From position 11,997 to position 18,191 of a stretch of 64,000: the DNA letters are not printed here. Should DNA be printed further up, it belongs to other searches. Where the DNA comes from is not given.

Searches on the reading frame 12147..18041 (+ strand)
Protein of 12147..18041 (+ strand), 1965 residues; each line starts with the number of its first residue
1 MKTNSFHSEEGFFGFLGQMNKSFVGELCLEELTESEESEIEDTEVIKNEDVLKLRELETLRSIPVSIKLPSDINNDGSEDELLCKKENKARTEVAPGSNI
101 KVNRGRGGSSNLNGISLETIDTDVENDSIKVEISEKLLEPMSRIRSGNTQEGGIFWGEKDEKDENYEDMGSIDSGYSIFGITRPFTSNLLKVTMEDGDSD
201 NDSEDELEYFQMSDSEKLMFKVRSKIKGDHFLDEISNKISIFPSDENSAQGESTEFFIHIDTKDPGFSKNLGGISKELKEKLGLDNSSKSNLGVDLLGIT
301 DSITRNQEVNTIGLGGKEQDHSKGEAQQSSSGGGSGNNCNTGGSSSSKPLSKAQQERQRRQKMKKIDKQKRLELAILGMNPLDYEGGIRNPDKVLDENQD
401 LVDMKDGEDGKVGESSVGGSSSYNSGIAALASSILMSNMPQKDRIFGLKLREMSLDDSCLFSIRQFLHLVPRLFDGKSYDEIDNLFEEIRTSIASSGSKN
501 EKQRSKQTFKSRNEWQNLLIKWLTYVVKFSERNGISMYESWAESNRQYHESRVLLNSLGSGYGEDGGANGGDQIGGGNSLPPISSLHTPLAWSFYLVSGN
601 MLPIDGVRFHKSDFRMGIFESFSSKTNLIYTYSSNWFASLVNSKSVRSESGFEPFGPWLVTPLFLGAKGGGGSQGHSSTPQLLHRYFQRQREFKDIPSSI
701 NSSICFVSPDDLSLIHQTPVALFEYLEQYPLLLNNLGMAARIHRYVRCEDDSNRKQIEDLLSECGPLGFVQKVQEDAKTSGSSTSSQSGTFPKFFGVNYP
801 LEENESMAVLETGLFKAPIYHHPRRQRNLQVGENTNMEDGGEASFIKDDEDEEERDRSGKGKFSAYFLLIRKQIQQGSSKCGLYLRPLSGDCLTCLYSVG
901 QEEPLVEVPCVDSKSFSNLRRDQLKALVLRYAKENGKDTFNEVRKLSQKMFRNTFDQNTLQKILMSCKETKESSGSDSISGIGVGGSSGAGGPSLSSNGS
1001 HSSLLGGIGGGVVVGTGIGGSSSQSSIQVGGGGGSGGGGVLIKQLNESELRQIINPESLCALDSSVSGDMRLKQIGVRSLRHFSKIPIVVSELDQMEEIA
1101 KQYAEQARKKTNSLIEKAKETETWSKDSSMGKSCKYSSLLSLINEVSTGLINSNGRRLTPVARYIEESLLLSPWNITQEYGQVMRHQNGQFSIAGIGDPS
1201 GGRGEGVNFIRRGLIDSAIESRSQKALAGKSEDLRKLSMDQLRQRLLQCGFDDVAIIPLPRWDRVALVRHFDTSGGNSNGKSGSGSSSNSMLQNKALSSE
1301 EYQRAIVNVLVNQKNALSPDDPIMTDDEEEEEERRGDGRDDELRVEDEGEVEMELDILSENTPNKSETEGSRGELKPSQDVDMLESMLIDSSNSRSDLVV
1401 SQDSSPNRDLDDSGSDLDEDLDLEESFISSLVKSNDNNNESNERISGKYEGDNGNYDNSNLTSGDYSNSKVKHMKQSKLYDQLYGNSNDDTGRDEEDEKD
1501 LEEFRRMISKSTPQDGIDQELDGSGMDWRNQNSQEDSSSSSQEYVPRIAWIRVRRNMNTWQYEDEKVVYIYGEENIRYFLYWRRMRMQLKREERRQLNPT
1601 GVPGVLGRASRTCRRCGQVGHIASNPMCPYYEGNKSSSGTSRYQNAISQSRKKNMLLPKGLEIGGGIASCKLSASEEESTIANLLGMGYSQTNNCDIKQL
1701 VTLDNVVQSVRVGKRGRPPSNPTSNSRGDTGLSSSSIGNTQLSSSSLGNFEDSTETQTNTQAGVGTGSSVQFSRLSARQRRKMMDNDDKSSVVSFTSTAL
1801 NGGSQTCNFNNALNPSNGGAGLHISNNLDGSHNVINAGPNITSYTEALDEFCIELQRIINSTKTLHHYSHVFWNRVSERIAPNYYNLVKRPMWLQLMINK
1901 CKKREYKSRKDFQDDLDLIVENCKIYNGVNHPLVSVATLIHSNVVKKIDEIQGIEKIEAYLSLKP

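Call 16: search_protein_families(library=pfam, proteins=[window:12147-18041:+], max_evalue=0.001)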
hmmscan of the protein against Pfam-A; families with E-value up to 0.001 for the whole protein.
window:12147-18041:+ (1965 aa): 2 families
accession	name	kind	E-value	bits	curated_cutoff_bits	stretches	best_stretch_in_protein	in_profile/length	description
PF12157.13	DUF3591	-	5e-33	114.9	25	3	698-839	72-193/444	Protein of unknown function (DUF3591)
PF00439.30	Bromodomain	-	8.5e-15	54.9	21.7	1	1869-1936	14-81/84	Bromodomain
